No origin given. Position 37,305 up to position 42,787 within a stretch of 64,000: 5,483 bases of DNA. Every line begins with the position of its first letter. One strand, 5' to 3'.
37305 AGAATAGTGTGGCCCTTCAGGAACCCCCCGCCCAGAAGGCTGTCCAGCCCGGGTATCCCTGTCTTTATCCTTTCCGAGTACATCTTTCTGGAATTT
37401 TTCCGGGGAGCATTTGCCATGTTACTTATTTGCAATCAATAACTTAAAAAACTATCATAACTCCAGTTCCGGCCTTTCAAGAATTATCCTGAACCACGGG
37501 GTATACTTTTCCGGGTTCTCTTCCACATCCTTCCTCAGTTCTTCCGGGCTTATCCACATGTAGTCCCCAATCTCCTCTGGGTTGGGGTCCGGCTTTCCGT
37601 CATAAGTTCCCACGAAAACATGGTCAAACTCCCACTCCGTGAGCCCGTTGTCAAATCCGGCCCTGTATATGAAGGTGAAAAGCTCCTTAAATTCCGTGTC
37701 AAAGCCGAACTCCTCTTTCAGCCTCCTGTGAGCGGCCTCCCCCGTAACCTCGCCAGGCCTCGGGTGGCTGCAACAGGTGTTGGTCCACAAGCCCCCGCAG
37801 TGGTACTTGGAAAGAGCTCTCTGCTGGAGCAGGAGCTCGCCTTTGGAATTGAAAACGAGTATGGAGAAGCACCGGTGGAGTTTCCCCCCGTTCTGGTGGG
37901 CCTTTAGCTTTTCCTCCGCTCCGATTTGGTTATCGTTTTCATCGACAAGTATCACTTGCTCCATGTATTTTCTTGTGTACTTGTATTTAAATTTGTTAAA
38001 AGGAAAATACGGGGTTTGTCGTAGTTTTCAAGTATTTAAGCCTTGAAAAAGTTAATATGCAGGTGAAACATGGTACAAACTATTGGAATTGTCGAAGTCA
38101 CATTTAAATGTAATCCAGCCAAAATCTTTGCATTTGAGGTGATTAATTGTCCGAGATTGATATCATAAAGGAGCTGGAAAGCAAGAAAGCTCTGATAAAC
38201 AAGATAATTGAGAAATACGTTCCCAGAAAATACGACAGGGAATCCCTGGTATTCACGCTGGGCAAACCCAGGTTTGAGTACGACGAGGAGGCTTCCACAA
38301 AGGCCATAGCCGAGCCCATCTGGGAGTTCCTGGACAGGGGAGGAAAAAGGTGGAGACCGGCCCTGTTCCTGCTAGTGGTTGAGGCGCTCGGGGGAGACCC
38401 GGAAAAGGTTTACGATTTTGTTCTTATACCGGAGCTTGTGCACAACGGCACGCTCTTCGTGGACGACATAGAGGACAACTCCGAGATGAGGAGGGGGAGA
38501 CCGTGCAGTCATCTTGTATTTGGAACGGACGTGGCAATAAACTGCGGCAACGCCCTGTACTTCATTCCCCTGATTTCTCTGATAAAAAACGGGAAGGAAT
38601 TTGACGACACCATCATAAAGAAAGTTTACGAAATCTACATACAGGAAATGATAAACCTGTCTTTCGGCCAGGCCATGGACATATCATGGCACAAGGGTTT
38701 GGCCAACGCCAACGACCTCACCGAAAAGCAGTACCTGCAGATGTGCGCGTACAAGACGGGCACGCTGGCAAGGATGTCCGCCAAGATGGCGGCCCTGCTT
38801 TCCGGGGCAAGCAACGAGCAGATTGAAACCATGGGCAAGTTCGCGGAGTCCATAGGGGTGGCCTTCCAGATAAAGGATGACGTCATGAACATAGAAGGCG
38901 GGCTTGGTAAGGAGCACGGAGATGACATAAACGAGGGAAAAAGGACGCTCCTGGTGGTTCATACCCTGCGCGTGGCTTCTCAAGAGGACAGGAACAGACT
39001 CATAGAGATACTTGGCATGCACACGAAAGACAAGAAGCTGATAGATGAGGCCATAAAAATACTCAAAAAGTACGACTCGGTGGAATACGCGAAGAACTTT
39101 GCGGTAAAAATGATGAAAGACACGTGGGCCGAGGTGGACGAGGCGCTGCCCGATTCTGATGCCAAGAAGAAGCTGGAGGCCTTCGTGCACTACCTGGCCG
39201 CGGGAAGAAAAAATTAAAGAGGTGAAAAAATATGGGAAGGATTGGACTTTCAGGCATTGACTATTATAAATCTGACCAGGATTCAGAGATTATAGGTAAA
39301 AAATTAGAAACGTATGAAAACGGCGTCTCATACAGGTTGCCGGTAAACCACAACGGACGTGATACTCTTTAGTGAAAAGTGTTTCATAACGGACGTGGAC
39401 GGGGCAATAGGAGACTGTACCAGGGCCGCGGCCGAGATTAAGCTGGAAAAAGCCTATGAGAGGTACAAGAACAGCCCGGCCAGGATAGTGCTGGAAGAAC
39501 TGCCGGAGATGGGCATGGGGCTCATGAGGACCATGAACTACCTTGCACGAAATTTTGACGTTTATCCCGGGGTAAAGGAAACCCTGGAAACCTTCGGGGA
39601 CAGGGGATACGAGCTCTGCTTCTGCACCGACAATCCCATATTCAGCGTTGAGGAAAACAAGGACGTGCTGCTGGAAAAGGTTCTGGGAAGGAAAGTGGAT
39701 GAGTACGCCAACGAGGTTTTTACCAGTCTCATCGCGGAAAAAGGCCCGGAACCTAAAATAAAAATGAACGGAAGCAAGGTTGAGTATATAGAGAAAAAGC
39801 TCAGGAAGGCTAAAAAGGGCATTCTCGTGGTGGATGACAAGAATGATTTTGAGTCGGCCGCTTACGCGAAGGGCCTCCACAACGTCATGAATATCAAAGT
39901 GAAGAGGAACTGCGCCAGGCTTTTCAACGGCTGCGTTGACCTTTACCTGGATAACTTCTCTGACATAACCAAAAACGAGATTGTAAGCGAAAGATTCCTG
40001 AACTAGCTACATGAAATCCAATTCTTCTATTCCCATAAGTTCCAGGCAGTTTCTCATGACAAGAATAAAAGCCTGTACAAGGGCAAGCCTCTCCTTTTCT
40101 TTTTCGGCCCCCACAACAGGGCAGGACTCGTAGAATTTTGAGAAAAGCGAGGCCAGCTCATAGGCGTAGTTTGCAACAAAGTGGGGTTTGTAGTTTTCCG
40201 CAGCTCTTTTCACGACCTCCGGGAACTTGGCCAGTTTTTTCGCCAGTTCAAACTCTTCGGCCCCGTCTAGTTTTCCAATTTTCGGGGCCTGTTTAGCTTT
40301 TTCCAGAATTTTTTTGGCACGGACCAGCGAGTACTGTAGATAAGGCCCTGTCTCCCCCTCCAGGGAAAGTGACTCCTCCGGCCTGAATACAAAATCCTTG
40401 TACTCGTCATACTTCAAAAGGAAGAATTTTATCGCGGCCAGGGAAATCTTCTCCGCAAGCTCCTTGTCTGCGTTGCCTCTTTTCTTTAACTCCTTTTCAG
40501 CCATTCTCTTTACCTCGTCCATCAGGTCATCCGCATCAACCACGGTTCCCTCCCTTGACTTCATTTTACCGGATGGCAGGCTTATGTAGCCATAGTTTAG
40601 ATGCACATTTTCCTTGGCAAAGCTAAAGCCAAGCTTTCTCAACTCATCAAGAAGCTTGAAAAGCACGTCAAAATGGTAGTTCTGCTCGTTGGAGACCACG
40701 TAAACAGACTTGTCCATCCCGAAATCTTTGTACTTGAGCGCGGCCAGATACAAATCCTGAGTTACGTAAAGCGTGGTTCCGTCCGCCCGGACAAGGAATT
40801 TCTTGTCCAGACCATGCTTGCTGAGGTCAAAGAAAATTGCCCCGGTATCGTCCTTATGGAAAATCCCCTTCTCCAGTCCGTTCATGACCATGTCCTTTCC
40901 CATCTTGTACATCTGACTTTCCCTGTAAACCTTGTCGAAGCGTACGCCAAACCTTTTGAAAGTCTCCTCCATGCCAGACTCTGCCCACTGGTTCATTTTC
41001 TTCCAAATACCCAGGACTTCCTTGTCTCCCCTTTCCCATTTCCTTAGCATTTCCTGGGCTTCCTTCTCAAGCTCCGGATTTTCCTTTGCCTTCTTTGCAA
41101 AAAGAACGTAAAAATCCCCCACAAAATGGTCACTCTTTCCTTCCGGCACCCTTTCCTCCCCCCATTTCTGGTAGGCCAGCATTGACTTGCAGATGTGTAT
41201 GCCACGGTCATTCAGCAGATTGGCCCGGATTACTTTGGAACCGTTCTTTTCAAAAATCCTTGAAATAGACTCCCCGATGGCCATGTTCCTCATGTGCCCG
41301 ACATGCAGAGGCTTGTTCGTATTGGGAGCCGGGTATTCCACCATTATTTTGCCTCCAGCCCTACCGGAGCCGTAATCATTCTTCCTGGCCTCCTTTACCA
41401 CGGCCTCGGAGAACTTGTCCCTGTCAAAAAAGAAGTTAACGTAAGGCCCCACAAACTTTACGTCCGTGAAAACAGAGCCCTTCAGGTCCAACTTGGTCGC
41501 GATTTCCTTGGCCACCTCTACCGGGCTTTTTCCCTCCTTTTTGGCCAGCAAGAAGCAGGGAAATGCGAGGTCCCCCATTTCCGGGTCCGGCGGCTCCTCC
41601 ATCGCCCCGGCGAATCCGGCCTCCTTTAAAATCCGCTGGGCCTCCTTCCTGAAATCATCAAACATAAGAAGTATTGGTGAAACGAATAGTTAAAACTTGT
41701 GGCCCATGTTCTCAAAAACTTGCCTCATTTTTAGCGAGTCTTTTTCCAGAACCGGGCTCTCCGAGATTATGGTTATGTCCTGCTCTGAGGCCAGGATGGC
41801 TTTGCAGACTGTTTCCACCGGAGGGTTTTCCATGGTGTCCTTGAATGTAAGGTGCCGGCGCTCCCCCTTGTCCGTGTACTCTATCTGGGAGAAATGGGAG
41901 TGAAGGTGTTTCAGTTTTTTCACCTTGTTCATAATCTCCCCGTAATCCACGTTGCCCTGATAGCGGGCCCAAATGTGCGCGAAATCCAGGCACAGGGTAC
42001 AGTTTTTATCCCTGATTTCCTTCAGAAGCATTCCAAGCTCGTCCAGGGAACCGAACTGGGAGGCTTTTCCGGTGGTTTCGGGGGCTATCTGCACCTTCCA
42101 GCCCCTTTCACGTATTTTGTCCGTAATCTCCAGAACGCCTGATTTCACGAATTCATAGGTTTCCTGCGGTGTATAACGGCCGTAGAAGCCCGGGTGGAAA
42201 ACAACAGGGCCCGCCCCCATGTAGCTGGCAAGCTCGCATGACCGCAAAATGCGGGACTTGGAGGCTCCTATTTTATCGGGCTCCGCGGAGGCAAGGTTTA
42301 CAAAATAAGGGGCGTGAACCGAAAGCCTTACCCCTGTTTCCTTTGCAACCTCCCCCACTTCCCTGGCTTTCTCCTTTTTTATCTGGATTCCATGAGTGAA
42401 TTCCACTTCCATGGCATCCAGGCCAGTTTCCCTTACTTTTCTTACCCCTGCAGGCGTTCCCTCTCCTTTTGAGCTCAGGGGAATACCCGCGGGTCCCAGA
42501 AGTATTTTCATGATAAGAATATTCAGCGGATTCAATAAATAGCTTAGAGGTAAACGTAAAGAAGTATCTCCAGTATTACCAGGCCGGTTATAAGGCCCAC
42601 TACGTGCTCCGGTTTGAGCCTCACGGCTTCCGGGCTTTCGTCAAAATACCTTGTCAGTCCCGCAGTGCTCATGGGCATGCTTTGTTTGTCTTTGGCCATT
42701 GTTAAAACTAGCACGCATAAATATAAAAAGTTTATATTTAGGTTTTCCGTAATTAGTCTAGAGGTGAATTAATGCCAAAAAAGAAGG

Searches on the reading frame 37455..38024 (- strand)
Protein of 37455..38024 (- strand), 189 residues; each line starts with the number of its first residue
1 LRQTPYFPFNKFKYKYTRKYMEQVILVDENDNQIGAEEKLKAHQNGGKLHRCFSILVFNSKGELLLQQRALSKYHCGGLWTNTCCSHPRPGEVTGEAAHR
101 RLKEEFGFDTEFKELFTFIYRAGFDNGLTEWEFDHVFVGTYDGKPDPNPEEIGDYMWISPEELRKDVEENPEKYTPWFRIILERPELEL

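Call 39: search_protein_families(library=pfam, proteins=[window:37455-38024:-], max_evalue=0.01)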
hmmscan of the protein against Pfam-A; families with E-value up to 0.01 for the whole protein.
window:37455-38024:- (189 aa): 2 families
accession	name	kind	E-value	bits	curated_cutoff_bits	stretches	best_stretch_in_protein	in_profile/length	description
PF00293.34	NUDIX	-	4.5e-23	82.2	21.1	1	49-178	2-134/134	NUDIX domain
PF14815.12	NUDIX_4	-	0.0016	18.6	35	1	56-165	4-100/113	NUDIX domain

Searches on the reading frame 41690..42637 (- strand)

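Call 39: search_protein_families(library=pfam, proteins=[window:41690-42637:-], max_evalue=0.01)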
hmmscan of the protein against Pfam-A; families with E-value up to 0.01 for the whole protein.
window:41690-42637:- (315 aa): 2 families
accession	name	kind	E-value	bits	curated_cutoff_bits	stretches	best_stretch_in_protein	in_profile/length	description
PF01261.30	AP_endonuc_2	-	1.9e-34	119.9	31.1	1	65-295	1-230/249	Xylose isomerase-like TIM barrel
PF03851.20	UvdE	-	0.0026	17.5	24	1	87-121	84-118/275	UV-endonuclease UvdE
